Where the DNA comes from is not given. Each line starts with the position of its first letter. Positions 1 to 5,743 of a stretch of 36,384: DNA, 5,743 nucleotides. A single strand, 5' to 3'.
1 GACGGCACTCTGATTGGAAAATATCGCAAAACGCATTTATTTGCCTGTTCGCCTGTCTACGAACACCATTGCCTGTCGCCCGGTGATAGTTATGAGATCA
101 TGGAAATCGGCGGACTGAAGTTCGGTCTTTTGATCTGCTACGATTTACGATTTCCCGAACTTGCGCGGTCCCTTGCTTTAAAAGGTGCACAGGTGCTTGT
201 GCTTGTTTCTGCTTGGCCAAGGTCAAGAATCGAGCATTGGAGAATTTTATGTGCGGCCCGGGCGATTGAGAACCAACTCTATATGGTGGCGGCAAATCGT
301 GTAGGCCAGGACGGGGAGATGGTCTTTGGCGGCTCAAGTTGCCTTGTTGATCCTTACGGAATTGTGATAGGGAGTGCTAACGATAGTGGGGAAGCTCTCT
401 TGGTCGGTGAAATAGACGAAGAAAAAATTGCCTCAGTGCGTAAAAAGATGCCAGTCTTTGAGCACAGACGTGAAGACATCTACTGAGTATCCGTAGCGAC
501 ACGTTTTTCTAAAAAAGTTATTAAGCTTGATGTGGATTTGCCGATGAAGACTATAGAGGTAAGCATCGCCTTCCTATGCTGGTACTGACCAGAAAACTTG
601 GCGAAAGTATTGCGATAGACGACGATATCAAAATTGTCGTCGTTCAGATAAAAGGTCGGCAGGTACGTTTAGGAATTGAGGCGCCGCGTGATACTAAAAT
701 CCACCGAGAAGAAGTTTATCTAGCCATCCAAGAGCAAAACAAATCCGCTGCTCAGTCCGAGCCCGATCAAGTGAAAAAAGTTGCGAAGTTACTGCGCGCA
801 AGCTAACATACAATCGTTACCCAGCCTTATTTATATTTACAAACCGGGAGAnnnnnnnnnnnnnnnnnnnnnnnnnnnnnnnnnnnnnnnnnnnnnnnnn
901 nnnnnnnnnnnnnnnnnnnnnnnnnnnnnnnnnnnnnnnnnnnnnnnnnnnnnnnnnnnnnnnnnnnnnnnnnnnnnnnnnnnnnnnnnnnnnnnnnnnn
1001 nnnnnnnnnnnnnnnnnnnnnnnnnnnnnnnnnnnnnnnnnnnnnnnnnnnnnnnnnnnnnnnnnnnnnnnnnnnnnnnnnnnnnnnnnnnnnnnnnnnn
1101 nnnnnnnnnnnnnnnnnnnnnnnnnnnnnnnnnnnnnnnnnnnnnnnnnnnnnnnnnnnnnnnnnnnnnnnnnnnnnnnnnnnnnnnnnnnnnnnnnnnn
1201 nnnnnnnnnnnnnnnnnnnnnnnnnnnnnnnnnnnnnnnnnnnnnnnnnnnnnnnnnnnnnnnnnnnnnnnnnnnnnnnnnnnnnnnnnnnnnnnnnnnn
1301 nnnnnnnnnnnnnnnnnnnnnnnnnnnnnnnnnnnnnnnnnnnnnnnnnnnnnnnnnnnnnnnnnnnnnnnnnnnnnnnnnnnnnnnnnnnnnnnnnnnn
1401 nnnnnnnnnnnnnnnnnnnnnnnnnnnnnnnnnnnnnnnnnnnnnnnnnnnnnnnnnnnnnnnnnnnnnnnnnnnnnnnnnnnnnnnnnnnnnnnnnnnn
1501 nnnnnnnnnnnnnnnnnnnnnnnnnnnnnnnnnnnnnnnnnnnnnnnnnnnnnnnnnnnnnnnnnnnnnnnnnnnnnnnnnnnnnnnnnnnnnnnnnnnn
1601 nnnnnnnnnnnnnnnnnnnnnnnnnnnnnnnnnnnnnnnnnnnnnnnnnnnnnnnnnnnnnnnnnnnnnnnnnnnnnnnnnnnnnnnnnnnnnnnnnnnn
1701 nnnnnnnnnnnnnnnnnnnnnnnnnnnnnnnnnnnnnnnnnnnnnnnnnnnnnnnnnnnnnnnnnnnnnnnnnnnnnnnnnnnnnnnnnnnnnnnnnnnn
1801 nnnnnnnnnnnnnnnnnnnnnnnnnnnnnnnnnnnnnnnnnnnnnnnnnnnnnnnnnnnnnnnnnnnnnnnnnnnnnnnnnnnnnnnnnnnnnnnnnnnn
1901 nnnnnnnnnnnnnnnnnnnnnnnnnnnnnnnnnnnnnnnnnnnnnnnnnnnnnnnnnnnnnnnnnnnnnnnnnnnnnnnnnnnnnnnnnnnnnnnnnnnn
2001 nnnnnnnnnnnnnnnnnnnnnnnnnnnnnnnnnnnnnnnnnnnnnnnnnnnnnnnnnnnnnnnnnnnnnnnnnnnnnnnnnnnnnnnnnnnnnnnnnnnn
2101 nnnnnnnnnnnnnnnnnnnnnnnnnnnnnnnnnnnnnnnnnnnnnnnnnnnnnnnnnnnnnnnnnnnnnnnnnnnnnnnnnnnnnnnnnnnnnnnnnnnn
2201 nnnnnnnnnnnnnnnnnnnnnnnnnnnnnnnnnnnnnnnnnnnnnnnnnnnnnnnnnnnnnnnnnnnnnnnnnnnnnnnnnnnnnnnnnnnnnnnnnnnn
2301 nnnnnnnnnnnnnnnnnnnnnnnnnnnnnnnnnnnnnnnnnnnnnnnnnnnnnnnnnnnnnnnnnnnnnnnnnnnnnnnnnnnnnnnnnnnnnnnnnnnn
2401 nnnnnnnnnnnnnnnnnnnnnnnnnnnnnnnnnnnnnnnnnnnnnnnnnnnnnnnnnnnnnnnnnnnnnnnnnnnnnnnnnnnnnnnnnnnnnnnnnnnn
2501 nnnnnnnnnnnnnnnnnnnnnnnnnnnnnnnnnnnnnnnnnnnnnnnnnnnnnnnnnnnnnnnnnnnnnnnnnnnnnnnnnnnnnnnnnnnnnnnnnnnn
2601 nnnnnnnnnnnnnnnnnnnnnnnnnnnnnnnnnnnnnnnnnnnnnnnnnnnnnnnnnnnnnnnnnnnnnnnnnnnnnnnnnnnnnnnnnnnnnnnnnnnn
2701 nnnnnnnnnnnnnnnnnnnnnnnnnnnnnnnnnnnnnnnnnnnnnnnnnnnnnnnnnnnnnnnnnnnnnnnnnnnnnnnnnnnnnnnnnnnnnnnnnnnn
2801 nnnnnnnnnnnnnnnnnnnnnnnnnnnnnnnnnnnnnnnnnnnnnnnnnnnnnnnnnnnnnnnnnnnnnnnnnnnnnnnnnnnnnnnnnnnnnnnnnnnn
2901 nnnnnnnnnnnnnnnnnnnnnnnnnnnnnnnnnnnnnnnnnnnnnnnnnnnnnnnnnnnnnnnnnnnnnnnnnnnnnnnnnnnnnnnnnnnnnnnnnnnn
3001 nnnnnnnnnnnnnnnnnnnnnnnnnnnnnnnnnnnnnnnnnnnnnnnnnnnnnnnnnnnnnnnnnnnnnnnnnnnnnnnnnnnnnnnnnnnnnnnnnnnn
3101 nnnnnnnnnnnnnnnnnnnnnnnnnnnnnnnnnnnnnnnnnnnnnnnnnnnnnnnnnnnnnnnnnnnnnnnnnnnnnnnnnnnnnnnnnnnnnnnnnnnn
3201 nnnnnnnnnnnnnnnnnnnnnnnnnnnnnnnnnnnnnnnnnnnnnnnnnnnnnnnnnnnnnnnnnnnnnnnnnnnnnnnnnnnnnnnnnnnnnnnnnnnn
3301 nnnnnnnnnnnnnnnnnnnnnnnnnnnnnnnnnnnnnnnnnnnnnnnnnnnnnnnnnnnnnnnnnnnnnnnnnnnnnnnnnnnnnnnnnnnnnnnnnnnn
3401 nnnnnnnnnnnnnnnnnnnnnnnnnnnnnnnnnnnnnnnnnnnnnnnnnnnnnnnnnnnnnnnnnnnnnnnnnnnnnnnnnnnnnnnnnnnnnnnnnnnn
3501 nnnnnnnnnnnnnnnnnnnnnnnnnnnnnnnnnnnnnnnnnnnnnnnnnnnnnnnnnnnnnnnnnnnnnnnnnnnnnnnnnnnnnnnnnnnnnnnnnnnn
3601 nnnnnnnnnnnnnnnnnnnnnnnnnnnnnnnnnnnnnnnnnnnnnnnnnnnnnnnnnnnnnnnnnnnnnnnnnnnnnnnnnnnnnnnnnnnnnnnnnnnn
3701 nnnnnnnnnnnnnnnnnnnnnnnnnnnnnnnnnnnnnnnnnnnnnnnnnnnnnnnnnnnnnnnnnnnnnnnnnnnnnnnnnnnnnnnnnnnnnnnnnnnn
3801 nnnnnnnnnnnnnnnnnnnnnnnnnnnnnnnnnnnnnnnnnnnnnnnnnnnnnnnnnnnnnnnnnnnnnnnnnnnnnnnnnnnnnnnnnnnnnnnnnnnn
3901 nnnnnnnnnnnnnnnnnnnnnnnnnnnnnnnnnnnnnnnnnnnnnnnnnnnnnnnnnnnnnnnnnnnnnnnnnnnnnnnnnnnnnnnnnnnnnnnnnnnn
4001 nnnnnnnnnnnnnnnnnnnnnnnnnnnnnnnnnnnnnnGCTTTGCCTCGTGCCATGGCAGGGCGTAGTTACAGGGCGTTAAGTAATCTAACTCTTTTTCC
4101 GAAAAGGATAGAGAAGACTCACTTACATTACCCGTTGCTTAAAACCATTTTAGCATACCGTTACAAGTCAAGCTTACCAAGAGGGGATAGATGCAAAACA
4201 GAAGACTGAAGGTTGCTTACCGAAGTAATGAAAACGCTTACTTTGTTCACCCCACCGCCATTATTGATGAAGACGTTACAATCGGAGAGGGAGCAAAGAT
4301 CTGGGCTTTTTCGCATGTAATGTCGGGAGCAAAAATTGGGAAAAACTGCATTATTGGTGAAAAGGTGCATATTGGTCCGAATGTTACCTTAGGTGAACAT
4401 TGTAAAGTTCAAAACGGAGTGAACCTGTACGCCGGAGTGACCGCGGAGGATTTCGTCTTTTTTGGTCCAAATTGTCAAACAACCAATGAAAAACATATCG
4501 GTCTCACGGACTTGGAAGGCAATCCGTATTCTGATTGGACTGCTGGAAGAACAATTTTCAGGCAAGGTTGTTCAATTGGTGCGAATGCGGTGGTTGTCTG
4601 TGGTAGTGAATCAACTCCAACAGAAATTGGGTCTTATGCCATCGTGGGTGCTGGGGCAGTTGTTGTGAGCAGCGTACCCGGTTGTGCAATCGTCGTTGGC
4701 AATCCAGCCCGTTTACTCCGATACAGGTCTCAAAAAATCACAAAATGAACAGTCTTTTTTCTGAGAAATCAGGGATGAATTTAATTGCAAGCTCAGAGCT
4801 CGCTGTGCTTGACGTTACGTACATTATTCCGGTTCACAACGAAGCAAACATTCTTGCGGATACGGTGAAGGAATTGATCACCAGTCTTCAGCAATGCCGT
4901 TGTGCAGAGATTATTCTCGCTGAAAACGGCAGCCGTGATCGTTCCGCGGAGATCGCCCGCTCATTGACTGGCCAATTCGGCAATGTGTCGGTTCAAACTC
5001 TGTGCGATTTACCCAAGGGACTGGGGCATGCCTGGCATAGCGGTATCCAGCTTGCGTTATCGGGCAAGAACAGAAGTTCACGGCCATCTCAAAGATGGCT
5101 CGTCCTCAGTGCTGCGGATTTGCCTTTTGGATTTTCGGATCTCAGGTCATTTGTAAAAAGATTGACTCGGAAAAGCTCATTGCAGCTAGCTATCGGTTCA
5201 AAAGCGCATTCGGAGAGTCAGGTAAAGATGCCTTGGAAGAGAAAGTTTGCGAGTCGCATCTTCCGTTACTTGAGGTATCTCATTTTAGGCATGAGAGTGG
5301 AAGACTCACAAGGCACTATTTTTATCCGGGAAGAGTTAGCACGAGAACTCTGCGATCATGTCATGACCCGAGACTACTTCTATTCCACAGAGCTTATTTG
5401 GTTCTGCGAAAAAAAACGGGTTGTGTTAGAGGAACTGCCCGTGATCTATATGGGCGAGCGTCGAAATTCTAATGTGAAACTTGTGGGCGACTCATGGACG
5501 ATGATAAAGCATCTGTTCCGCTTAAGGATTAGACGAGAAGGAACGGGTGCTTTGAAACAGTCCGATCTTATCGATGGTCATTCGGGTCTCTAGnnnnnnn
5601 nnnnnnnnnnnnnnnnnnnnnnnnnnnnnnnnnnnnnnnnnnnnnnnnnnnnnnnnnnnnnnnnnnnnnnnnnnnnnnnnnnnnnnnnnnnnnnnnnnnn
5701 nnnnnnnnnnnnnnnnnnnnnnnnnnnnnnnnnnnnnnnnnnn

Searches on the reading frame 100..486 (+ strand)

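Call 8: search_protein_families(library=pfam, proteins=[window:100-486:+], max_evalue=0.01)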
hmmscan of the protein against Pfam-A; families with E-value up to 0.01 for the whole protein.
window:100-486:+ (128 aa): 1 family
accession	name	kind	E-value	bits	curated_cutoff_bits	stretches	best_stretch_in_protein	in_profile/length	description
PF00795.27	CN_hydrolase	-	5.3e-29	101.8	23.2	1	5-115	141-256/256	Carbon-nitrogen hydrolase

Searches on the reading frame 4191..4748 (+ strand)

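Call 8: search_protein_families(library=pfam, proteins=[window:4191-4748:+], max_evalue=0.01)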
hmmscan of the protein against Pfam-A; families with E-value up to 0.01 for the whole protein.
window:4191-4748:+ (185 aa): 4 families
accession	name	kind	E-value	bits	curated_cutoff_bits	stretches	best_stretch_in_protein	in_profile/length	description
PF00132.30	Hexapep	-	2.2e-23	81.4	27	3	28-62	1-35/36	Bacterial transferase hexapeptide (six repeats)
PF14602.12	Hexapep_2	-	2.5e-08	34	27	1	48-81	3-34/34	Hexapeptide repeat of succinyl-transferase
PF25084.1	LbH_EIF2B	-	2.3e-07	31.2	54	1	17-84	10-75/105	EIF2B subunit epsilon LbH domain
PF25247.1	LbH_GLGC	-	0.005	17.2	27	0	49-75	76-107/135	GLGC left-handed parallel beta-helix domain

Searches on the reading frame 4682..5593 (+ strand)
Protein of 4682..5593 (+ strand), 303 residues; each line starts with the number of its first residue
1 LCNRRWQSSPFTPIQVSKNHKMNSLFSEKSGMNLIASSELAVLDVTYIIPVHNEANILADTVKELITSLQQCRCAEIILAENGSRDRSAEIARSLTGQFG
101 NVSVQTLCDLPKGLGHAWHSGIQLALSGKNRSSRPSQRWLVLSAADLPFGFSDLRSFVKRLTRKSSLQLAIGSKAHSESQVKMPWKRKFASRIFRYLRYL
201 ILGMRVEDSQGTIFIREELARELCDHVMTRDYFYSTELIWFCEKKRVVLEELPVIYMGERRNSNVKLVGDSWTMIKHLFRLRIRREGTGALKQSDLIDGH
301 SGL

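Call 8: search_protein_families(library=pfam, proteins=[window:4682-5593:+], max_evalue=0.01)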
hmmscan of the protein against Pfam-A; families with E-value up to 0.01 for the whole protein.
window:4682-5593:+ (303 aa): 1 family
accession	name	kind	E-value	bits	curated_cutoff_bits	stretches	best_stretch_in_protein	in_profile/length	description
PF00535.33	Glycos_transf_2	-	5.7e-09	36.6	23.3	1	48-212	3-155/168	Glycosyl transferase family 2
